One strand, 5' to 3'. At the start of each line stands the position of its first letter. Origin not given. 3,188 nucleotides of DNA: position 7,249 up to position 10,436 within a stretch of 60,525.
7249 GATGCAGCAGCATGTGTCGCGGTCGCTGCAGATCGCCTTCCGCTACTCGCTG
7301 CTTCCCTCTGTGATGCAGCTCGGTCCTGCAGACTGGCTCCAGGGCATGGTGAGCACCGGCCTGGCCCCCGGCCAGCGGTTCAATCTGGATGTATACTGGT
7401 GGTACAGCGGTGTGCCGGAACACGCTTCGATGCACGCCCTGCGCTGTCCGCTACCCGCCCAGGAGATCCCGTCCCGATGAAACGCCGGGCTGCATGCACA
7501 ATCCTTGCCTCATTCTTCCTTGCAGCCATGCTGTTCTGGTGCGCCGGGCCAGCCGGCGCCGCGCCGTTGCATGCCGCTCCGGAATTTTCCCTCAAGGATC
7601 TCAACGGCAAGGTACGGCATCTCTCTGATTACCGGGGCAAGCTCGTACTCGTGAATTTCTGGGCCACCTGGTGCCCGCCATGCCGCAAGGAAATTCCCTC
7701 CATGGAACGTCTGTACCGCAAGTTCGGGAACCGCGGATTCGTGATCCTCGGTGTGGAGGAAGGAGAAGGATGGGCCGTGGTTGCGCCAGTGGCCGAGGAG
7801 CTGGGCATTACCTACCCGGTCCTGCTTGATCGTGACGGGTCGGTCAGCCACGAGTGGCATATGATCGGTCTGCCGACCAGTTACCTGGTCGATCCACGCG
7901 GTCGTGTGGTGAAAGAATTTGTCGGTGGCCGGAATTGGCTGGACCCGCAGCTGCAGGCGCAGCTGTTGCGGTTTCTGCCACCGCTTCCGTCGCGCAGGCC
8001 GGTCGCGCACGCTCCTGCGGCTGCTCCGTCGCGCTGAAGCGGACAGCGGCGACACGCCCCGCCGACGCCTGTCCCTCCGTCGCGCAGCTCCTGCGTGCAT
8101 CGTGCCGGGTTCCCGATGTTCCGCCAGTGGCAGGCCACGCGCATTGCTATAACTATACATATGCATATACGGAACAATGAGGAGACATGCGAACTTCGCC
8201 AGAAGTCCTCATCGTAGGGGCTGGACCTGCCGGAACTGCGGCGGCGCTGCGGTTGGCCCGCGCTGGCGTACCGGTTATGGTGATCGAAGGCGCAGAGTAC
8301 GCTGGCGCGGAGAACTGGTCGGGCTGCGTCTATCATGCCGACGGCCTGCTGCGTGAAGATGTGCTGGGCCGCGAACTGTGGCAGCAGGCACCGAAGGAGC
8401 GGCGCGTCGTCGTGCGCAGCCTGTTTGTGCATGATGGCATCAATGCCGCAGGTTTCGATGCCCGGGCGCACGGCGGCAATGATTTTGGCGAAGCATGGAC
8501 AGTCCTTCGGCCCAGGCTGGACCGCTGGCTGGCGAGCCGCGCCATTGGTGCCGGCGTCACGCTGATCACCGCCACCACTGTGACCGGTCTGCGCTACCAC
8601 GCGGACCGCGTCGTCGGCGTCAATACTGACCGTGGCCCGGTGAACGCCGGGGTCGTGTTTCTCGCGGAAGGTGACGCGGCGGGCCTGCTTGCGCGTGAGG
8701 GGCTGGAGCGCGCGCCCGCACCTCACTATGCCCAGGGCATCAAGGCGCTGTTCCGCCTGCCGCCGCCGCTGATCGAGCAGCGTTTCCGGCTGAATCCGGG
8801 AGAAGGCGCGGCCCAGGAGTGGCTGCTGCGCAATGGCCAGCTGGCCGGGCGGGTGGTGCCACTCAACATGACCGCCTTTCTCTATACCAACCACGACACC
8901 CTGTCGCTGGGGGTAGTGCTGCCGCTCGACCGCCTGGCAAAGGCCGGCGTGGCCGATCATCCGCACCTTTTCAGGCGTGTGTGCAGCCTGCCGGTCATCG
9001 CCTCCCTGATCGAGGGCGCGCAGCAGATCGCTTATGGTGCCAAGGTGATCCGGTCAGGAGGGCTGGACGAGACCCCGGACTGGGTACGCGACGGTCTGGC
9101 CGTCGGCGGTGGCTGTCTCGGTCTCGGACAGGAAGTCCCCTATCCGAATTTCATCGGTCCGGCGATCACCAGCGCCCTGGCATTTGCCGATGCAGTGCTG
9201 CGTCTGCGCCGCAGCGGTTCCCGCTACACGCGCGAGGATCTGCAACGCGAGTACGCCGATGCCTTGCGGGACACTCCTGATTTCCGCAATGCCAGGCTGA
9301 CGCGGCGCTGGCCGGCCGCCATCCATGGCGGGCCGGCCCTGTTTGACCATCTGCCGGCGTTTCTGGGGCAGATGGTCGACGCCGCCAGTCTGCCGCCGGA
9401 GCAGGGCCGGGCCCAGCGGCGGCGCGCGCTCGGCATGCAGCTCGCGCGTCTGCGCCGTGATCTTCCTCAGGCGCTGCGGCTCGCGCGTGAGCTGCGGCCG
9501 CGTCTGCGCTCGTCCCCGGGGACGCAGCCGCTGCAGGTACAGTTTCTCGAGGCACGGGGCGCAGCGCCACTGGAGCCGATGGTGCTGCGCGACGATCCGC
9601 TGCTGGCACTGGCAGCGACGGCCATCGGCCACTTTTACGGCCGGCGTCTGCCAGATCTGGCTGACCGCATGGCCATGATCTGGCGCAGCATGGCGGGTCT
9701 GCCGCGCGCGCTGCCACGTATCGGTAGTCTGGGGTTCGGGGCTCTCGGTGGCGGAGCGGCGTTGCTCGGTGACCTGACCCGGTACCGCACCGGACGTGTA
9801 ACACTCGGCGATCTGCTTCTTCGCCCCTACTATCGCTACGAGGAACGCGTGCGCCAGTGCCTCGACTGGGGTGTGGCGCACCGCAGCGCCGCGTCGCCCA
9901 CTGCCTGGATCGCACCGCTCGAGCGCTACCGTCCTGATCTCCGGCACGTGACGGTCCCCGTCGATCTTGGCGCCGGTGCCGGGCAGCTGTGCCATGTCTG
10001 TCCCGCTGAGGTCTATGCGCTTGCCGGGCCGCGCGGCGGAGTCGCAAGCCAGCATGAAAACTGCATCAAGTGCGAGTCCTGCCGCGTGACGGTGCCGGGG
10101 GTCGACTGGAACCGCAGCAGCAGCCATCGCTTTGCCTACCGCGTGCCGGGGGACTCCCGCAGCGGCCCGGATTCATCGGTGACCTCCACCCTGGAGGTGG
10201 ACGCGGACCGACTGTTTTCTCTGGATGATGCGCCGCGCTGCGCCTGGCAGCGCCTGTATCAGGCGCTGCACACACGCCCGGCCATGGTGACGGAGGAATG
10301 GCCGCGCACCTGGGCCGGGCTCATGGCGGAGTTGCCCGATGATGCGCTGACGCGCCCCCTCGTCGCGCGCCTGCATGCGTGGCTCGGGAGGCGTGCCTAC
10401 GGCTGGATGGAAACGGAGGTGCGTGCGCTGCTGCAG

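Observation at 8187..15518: Single 2,443-aa polypeptide fusing ETF-QO (FixC/FixX), acyl-CoA dehydrogenase and both ETF subunits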

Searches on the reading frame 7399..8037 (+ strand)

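Call 11: search_protein_families(library=pfam, proteins=[window:7399-8037:+], max_evalue=0.001)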
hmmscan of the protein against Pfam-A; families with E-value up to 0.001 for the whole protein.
window:7399-8037:+ (212 aa): 5 families
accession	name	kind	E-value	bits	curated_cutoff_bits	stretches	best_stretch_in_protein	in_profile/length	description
PF00578.27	AhpC-TSA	-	5e-28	98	26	1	58-171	3-122/124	AhpC/TSA family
PF08534.16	Redoxin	-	5e-22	78.7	26.6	1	59-186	5-145/148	Redoxin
PF13905.12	Thioredoxin_8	-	1.3e-09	38.7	27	1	80-170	1-94/94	Thioredoxin-like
PF00085.26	Thioredoxin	-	1.8e-07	31.6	23.5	1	80-116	18-53/103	Thioredoxin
PF00255.25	GSHPx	-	2.2e-06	27.6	27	1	62-118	3-58/108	Glutathione peroxidase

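Call 70: search_protein_families(library=ncbifam, proteins=[window:7399-8037:+], max_evalue=1e-10)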
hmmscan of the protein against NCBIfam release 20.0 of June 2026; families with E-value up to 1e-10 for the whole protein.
window:7399-8037:+ (212 aa): 5 families
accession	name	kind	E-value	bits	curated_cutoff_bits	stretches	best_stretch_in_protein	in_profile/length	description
NF002854.0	PRK03147.1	subfamily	8.1e-35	120.3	170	1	59-177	41-159/176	thiol-disulfide oxidoreductase ResA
NF041202.1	StoA_CxxC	exception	9.7e-22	77.6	210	1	32-176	5-150/163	endospore biogenesis thiol-disulfide oxidoreductase StoA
NF047696.1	ThlDiSintTplARhiz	equivalog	1.5e-21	77.2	230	1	58-180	75-203/219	thiol:disulfide interchange protein TlpA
TIGR00385.1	dsbE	subfamily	9.9e-16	57.8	123.15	1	59-177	39-157/173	DsbE family thiol:disulfide interchange protein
NF041054.1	WAxxUGC_long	equivalog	5.4e-15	55.5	300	1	56-172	80-196/354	ResA-like WAxxUGC motif-containing protein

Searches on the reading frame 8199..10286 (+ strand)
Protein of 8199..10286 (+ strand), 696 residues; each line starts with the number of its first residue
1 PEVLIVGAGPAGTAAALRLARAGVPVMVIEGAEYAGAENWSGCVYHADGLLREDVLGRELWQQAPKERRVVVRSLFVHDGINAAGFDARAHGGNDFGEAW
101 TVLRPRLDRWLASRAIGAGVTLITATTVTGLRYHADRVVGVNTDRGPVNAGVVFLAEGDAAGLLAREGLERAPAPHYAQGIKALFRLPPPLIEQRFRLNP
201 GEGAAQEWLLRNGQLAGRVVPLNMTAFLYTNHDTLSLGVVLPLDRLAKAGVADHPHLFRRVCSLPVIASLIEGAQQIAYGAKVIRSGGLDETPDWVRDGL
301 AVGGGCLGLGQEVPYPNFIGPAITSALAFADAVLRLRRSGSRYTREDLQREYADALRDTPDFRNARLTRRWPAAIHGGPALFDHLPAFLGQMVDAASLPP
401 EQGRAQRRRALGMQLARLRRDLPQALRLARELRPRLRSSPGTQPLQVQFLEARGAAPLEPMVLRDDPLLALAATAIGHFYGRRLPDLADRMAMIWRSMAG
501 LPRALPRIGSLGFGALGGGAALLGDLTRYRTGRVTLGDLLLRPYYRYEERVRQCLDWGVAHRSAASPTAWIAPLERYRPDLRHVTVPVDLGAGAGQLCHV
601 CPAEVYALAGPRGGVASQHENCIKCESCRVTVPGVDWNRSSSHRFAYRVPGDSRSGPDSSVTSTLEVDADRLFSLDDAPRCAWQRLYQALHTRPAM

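Call 54: predict_structure(alignment_id=A7)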
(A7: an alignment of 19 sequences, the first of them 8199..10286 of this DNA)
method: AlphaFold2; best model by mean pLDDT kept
length: 696 residues; sequences in the alignment: 19
mean_pLDDT: 84.8   pTM: 0.86
mean pLDDT of the five models: 84.8, 82.6, 82.5, 81.0, 78.1
residues with pLDDT >= 90: 332; 70-90: 275; 50-70: 70; < 50: 19
segments of 3 or more residues with pLDDT < 50: 662-675, 693-696
pLDDT, mean of each block of 10 residues (from residue 1): 93 96 94 82 86 96 93 95 96 91 89 92 89 94 91 84 84 85 91 96 94 89 92 92 84 76 92 86 80 91 82 64 94 96 95 94 83 79 94 94 96 90 81 60 88 92 83 91 82 84 91 95 96 95 96 82 56 69 78 79 78 72 84 77 76 56 46 54 76 54
secondary structure, 60 per line:
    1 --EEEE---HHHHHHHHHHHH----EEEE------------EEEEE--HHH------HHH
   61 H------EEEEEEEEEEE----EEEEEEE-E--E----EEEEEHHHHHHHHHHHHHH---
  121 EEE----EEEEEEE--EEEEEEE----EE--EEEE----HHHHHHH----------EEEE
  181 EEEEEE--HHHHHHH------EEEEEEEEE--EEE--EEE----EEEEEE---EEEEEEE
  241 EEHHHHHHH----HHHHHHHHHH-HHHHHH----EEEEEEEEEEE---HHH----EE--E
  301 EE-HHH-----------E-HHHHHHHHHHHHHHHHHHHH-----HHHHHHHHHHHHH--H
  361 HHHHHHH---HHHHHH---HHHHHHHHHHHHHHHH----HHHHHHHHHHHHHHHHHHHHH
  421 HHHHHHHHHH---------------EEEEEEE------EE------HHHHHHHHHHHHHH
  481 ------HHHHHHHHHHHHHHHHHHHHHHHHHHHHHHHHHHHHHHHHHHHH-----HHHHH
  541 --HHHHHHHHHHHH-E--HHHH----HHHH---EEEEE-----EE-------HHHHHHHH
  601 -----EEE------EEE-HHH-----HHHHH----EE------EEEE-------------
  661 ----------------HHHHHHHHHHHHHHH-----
elements in order (helices of 4 or more, strands of 3 or more residues): E3-6 H10-21 E26-29 E42-46 H58-61 E68-78 E83-89 E99-103 H104-117 E121-123 E128-134 E137-143 E152-155 H160-166 E177-186 H189-195 E202-210 E213-215 E218-220 E225-230 E234-242 H243-249 H254-263 H265-270 E275-285 E300-302 H320-339 H345-357 H360-367 H371-376 H380-395 H400-430 E446-452 H467-480 H487-530 H536-540 H543-554 H559-562 H567-570 E574-578 H593-600 E606-608 E615-617 H627-631 E644-647 H677-691

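Call 57: fold_search(model_id=the predicted structure, library=pdb)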
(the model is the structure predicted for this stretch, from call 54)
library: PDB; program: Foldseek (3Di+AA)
matches with E <= 10: 1783; with E <= 0.001: 815
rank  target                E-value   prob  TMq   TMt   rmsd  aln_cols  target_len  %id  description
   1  7koe_C                1.8e-26  1.00  0.53  0.82   2.7       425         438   24  Electron bifurcating flavoprotein Fix/EtfABCX (released 2021-01-20)
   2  2gmh_B                7.1e-20  1.00  0.52  0.61  10.7       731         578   18  Structure of Porcine Electron Transfer Flavoprotein-Ubiquinone Oxidoreductase in Complexed with Ubiquinone (released 2006-10-17)
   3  2gmh_A                3.3e-19  1.00  0.50  0.59  14.2       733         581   17  Structure of Porcine Electron Transfer Flavoprotein-Ubiquinone Oxidoreductase in Complexed with Ubiquinone (released 2006-10-17)
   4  3oz2                  7.6e-18  1.00  0.43  0.72   3.6       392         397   16  Crystal structure of a geranylgeranyl bacteriochlorophyll reductase-like (Ta0516) from Thermoplasma acidophilum at 1.60  (released 2010-10-27)
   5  5buk_A                8.1e-16  1.00  0.40  0.61   6.9       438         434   15  Structure of flavin-dependent chlorinase Mpy16 (released 2016-03-09)
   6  8zop                  9.1e-16  1.00  0.41  0.68   5.6       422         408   18  Structure of FasV in complex with FAD (released 2025-04-02)
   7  7fco_B                1.3e-15  1.00  0.41  0.64   6.5       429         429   19  ChlB4 Halogenase (released 2022-03-16)
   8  7fco_A                2.1e-15  1.00  0.40  0.61   7.1       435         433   18  ChlB4 Halogenase (released 2022-03-16)
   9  5buk_B                2.4e-15  1.00  0.40  0.63   7.8       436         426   16  Structure of flavin-dependent chlorinase Mpy16 (released 2016-03-09)
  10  6bza_C                4.0e-15  1.00  0.40  0.53  14.6       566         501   13  Crystal structure of halogenase PltM in complex with phloroglucinol and FAD (released 2019-03-20)
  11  6bza_A                5.3e-15  1.00  0.41  0.54   6.2       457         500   14  Crystal structure of halogenase PltM in complex with phloroglucinol and FAD (released 2019-03-20)
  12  5dbj_C                7.3e-15  1.00  0.41  0.63   6.7       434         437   16  Crystal structure of halogenase PltA (released 2015-10-07)
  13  3nix_A                7.3e-15  1.00  0.40  0.64   7.5       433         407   14  Crystal structure of flavoprotein/dehydrogenase from Cytophaga hutchinsonii. Northeast Structural Genomics Consortium  (released 2010-06-30)
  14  3nix_F                7.8e-15  1.00  0.40  0.65   7.1       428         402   14  Crystal structure of flavoprotein/dehydrogenase from Cytophaga hutchinsonii. Northeast Structural Genomics Consortium  (released 2010-06-30)
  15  6bzn_B                8.2e-15  1.00  0.38  0.51   6.7       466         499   14  Crystal structure of halogenase PltM (released 2019-03-20)
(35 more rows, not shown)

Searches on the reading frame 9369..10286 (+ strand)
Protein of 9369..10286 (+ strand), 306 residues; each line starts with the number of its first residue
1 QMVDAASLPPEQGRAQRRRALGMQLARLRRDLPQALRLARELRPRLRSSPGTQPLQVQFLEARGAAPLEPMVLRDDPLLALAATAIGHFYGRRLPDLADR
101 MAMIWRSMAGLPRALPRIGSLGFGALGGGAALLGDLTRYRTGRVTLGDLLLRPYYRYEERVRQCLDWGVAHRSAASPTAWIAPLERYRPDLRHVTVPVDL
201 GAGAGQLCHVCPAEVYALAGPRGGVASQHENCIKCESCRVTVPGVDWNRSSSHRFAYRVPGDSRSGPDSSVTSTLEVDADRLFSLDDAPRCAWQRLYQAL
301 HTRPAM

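Call 36: search_solved_structures(query=A5, max_evalue=1, show_alignments=2)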
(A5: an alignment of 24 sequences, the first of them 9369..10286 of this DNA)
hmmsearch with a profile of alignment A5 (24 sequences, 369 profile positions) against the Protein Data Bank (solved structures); distinct sequences matched with E-value up to 1: 5.
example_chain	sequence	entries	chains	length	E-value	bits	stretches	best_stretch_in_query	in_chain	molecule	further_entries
7koe_D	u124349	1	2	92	6.6e-06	29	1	213-293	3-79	Ferredoxin-like protein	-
2gmh_A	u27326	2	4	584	0.0072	19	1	250-292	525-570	Electron transfer flavoprotein-ubiquinone oxidoreductase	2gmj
6vfh_B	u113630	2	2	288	0.41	13.2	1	7-181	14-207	T33_dn10B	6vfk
5k7v_A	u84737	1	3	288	0.44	13.1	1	7-228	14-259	Designed protein HR00C3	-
3hl0_A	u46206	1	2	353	0.62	12.6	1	76-135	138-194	Maleylacetate reductase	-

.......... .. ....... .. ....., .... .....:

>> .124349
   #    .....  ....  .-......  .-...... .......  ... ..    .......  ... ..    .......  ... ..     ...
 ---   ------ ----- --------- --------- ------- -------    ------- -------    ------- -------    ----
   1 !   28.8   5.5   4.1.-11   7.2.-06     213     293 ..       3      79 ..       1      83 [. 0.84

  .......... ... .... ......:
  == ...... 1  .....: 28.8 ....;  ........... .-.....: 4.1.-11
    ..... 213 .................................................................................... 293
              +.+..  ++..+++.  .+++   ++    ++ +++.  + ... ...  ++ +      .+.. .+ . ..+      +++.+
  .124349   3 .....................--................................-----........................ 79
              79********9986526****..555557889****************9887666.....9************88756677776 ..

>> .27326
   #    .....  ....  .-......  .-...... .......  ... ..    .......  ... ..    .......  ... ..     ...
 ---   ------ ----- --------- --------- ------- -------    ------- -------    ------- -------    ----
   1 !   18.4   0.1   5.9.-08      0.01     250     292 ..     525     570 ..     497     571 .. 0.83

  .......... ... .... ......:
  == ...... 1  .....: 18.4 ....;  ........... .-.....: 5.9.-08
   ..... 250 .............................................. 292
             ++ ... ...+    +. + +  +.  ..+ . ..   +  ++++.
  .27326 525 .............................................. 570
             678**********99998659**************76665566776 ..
